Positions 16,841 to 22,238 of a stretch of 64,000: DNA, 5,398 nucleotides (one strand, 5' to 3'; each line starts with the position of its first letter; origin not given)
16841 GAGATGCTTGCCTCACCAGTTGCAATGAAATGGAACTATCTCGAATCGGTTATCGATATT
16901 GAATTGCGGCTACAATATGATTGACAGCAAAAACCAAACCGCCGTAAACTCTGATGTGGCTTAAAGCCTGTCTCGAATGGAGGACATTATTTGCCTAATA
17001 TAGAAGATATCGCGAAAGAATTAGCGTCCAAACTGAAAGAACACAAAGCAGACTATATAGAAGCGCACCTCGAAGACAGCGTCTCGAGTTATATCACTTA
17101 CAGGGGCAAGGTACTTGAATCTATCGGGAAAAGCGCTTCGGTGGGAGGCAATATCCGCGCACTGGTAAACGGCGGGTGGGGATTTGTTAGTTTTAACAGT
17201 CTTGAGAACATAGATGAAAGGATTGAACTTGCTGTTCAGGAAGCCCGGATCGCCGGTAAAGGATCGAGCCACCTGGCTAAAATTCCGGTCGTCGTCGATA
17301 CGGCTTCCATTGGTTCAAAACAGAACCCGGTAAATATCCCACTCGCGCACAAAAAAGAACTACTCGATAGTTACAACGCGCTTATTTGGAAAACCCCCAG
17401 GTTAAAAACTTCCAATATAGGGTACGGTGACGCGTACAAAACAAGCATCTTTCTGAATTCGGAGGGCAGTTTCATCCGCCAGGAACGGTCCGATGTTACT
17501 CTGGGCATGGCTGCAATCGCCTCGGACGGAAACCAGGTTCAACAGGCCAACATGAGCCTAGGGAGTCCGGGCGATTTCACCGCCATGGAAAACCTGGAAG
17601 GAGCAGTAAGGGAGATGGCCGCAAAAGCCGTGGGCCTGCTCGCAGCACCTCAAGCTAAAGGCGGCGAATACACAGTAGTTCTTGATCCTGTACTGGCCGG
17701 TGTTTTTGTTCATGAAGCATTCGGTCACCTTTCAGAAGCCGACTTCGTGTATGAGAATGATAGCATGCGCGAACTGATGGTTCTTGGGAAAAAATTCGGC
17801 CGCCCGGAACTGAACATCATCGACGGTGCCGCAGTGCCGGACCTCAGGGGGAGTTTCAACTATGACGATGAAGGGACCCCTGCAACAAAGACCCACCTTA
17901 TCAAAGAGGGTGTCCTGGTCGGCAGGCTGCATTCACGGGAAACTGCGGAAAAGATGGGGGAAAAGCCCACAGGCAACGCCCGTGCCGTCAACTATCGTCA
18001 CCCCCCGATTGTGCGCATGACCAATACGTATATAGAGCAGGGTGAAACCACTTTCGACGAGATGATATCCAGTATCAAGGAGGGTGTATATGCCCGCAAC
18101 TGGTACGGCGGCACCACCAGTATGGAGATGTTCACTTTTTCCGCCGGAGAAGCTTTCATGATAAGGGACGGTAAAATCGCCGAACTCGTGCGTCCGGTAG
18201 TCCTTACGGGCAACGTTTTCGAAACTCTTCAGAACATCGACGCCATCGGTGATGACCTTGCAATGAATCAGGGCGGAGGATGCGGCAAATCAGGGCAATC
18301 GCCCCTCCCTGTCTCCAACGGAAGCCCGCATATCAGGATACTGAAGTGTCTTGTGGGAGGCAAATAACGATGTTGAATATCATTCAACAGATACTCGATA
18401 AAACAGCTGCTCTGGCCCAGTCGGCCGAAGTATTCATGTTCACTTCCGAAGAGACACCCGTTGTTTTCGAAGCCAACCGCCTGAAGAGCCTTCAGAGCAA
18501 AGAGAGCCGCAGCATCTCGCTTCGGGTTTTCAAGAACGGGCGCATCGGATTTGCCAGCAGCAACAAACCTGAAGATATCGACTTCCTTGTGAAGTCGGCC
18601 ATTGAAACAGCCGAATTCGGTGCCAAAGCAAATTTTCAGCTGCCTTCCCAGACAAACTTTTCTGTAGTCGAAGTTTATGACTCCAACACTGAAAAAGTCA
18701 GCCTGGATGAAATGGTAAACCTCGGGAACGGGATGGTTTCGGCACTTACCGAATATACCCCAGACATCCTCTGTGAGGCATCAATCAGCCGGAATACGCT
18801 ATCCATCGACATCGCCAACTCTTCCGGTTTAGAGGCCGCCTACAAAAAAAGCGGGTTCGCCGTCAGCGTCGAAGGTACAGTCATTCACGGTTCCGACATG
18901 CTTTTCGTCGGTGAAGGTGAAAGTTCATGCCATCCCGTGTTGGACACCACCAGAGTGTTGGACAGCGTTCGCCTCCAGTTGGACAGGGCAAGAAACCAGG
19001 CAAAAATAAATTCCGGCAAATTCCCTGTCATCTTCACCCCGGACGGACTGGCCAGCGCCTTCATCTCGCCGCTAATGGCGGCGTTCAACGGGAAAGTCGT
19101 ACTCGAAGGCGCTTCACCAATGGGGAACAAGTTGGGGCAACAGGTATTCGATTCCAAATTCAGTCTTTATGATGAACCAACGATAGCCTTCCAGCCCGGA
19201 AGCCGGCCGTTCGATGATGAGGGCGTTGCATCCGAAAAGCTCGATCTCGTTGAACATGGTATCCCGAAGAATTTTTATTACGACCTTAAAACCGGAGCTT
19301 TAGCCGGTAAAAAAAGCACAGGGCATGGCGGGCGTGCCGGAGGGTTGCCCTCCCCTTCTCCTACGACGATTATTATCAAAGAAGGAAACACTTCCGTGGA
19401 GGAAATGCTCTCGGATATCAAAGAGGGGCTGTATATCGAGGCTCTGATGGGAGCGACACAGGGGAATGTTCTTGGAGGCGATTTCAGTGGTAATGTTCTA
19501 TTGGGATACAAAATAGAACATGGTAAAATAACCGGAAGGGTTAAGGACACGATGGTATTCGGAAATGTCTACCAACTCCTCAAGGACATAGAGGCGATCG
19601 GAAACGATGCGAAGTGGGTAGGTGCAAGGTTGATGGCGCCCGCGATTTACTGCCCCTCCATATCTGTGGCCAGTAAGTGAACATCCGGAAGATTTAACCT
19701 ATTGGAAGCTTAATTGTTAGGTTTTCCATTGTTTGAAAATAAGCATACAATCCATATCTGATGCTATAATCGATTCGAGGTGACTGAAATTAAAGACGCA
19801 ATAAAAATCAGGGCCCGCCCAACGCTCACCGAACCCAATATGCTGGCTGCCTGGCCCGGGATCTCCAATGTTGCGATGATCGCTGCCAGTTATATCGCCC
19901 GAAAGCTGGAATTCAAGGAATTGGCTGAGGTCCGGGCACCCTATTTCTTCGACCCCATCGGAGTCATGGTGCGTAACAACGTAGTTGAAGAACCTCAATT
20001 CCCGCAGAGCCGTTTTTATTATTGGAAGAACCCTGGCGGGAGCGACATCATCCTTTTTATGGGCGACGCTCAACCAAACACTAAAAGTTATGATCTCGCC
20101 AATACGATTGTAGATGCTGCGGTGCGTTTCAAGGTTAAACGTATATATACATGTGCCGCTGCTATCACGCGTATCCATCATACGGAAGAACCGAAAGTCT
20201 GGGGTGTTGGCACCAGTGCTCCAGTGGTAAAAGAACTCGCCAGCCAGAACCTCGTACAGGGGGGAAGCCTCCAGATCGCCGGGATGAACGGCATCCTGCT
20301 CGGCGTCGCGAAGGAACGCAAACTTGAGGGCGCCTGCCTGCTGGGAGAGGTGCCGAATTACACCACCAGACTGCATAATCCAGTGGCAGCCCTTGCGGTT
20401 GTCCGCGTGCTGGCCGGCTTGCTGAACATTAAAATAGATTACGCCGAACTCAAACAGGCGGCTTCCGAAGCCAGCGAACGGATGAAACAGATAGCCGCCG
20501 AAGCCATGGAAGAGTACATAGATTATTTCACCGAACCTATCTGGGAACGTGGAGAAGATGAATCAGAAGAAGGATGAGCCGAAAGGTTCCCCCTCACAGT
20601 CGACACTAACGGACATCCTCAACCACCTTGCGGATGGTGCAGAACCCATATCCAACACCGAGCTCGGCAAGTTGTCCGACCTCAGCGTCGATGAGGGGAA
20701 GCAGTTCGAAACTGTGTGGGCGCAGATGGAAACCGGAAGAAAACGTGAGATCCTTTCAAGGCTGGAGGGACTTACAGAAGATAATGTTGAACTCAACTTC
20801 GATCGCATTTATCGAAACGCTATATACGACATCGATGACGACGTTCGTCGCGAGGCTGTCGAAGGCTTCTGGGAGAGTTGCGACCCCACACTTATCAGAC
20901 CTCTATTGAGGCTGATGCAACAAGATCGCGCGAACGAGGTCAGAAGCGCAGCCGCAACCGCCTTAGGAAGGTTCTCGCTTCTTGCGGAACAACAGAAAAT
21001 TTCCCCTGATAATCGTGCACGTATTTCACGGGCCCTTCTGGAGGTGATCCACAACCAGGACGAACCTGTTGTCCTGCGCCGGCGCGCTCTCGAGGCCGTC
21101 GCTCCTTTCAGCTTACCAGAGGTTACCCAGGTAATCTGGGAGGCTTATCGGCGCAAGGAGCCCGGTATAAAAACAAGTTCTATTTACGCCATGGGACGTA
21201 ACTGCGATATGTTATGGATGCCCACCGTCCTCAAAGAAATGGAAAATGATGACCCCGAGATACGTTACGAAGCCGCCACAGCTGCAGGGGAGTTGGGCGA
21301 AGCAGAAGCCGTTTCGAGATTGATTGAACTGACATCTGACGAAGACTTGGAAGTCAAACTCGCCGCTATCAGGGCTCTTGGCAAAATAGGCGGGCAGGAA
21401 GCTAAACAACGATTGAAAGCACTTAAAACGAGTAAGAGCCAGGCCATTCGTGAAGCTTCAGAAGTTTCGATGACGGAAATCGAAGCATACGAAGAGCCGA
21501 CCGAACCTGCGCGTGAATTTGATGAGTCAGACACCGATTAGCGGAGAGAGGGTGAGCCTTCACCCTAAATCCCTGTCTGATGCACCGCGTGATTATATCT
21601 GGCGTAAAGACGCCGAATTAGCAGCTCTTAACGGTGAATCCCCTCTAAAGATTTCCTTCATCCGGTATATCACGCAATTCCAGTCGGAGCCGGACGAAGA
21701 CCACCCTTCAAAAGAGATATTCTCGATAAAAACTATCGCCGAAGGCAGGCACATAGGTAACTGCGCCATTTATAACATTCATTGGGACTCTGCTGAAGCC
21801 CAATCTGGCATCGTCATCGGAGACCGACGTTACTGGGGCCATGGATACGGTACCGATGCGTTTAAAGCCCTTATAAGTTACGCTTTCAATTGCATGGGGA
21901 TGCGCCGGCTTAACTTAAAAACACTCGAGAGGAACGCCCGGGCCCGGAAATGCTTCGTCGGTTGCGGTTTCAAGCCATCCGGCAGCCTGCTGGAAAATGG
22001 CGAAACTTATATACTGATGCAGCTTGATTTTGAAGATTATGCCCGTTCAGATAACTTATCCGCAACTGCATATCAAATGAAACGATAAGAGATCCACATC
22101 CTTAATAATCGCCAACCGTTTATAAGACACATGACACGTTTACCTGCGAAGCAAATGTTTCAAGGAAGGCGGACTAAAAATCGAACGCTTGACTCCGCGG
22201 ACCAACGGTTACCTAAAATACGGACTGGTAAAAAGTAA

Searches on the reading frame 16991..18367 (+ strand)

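Call 14: search_protein_families(library=pfam, proteins=[window:16991-18367:+], max_evalue=0.00001)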
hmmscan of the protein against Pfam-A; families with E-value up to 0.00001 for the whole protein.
window:16991-18367:+ (458 aa): 3 families
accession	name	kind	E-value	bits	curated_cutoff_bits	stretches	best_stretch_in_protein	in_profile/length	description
PF19289.4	PmbA_TldD_3rd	-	6.2e-63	212.3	22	1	225-457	2-220/220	PmbA/TldA metallopeptidase C-terminal domain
PF19290.4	PmbA_TldD_2nd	-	5.6e-12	46.5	20.9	1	113-217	3-109/109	PmbA/TldA metallopeptidase central domain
PF01523.21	PmbA_TldD_1st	-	2.7e-09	37.5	20.9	1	27-85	5-61/65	PmbA/TldA metallopeptidase domain 1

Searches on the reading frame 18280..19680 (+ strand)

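Call 14: search_protein_families(library=pfam, proteins=[window:18280-19680:+], max_evalue=0.00001)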
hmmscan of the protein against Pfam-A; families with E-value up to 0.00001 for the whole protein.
window:18280-19680:+ (466 aa): 2 families
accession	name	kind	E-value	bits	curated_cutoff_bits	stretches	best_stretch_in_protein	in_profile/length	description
PF19289.4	PmbA_TldD_3rd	-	2.8e-65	220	22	1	245-464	1-219/220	PmbA/TldA metallopeptidase C-terminal domain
PF01523.21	PmbA_TldD_1st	-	2.1e-14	53.8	20.9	1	49-111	1-65/65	PmbA/TldA metallopeptidase domain 1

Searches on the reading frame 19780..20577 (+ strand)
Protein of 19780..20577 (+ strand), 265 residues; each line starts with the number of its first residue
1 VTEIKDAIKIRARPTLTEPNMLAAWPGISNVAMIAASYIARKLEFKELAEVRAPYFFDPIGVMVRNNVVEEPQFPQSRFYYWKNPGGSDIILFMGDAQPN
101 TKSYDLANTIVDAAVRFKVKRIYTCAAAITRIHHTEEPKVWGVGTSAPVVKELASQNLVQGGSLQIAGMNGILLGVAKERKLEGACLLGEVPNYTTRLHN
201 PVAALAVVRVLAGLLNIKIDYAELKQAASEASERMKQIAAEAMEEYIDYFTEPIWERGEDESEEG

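Call 14: search_protein_families(library=pfam, proteins=[window:19780-20577:+], max_evalue=0.00001)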
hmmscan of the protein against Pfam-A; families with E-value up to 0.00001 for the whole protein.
window:19780-20577:+ (265 aa): 1 family
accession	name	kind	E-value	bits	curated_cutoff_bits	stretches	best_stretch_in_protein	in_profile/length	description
PF09754.15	PAC2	-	3.5e-40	138.6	25.8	1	22-238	2-214/215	PAC2 family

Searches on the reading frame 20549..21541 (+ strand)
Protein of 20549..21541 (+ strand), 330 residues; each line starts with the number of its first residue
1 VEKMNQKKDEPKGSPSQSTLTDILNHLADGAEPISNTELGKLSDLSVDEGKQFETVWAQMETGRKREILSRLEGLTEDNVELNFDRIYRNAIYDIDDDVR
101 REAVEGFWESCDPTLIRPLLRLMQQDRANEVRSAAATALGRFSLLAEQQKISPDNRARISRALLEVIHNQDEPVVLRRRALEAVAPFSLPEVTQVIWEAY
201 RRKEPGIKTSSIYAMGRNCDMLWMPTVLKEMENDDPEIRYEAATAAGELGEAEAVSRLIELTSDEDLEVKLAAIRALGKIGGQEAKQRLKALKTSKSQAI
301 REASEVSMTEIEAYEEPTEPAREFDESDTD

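Call 14: search_protein_families(library=pfam, proteins=[window:20549-21541:+], max_evalue=0.00001)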
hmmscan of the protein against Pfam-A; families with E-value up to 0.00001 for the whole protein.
window:20549-21541:+ (330 aa): 5 families
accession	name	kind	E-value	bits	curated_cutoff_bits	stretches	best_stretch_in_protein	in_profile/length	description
PF13646.12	HEAT_2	-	4.8e-30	104.1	27.7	2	225-307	2-86/88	HEAT repeats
PF02985.28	HEAT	-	3.9e-13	48.7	23.5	0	115-143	1-28/31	HEAT repeat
PF13513.12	HEAT_EZ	-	1.1e-09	39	27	0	113-142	27-55/55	HEAT-like repeat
PF00514.29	Arm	-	3.3e-09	36.9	20.6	0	249-279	8-38/41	Armadillo/beta-catenin-like repeat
PF03130.22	HEAT_PBS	-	1e-06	29.1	20.9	0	269-292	1-24/27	PBS lyase HEAT-like repeat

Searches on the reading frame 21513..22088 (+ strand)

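Call 14: search_protein_families(library=pfam, proteins=[window:21513-22088:+], max_evalue=0.00001)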
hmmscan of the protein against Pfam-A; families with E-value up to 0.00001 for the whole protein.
window:21513-22088:+ (191 aa): 2 families
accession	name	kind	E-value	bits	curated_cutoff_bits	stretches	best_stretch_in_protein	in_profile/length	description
PF13302.13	Acetyltransf_3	-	1.5e-17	65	25.4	1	13-154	1-138/138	Acetyltransferase (GNAT) domain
PF00583.31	Acetyltransf_1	-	5.9e-09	36.7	20.7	1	63-153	30-116/116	Acetyltransferase (GNAT) family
